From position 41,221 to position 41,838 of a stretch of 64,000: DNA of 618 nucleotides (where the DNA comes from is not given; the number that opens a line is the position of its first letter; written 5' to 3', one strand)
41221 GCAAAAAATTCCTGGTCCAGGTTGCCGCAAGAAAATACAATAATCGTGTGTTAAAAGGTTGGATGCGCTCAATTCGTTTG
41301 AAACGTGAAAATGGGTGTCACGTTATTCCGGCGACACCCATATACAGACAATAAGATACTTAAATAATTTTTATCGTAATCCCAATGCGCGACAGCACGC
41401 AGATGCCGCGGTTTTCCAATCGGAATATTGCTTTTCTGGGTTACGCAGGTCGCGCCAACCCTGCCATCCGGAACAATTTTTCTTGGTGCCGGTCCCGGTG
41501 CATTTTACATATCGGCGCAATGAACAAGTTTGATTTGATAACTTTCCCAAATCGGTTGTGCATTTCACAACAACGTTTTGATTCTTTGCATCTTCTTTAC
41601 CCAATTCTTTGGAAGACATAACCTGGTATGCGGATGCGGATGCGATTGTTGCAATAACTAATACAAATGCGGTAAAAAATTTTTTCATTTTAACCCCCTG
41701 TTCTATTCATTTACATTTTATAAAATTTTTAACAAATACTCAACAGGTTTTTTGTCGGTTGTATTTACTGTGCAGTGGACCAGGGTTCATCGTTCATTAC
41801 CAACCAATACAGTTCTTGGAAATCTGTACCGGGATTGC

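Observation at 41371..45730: Operon led by an A24 prepilin peptidase but containing no pilin, ATPase, secretin or platform genes, only three novel secreted proteins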

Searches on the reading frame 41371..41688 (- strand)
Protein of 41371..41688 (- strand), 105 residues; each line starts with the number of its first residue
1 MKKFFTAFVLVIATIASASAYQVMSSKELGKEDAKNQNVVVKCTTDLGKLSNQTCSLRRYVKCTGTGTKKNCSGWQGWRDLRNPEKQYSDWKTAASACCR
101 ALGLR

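Call 3: search_protein_families(library=pfam, proteins=[window:41371-41688:-], max_evalue=0.01)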
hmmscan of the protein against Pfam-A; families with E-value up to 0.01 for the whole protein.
window:41371-41688:- (105 aa): 0 families

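Call 42: search_protein_families(library=ncbifam, proteins=[window:41371-41688:-], max_evalue=0.1)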
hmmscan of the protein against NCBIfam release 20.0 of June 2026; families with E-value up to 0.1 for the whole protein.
window:41371-41688:- (105 aa): 2 families
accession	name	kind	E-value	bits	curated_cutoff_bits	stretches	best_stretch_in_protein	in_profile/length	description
NF033386.1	blaARL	exception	0.021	14.3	620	1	1-41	1-39/282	ARL family class A beta-lactamase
NF050142.1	PG1828_fam_lipo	equivalog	0.025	15.3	50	1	1-21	1-20/59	PG1828 family lipoprotein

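Call 57: search_protein_families(library=phrogs, proteins=[window:41371-41688:-], max_evalue=0.01)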
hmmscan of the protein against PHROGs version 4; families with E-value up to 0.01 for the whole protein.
window:41371-41688:- (105 aa): 0 families

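Call 58: search_protein_families(library=padloc, proteins=[window:41371-41688:-], max_evalue=0.01)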
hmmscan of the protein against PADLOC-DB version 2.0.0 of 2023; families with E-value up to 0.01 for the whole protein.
window:41371-41688:- (105 aa): 0 families

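Call 93: find_related_loci(query=A6, collection=metagenome_contigs, flank=10000)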
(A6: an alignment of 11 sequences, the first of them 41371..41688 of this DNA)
Query A6 (105 aa) in metagenome_contigs; peptide patterns used: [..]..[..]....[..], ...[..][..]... (x = any residue, [..] = any of these).
258 stretches matched a pattern; 139 encode a relative of the query (tblastn E <= 1e-3); the best 80 are kept; 80 distinct loci.
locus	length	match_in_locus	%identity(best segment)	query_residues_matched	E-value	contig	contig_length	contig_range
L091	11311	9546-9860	90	1-105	6e-62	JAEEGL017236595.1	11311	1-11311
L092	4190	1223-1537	84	1-105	8e-60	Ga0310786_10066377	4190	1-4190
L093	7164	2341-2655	84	1-105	8e-60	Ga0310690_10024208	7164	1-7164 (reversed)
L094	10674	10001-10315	85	1-105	2e-59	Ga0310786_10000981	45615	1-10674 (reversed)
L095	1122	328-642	84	1-105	1e-62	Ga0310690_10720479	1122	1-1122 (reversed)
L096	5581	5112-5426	84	1-105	4e-59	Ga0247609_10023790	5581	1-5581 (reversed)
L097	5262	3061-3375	81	1-105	4e-58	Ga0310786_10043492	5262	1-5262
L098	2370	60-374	77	1-105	1e-57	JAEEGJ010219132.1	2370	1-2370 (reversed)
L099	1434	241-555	80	1-105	2e-59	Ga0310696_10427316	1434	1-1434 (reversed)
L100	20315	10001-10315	77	1-105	3e-57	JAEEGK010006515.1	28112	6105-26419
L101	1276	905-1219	80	1-105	4e-59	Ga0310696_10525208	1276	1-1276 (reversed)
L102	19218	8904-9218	78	1-105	5e-56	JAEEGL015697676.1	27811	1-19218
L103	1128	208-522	77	1-105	5e-59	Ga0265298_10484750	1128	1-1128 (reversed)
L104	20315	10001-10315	76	1-105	2e-55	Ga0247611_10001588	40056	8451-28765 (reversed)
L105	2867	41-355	76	1-105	2e-55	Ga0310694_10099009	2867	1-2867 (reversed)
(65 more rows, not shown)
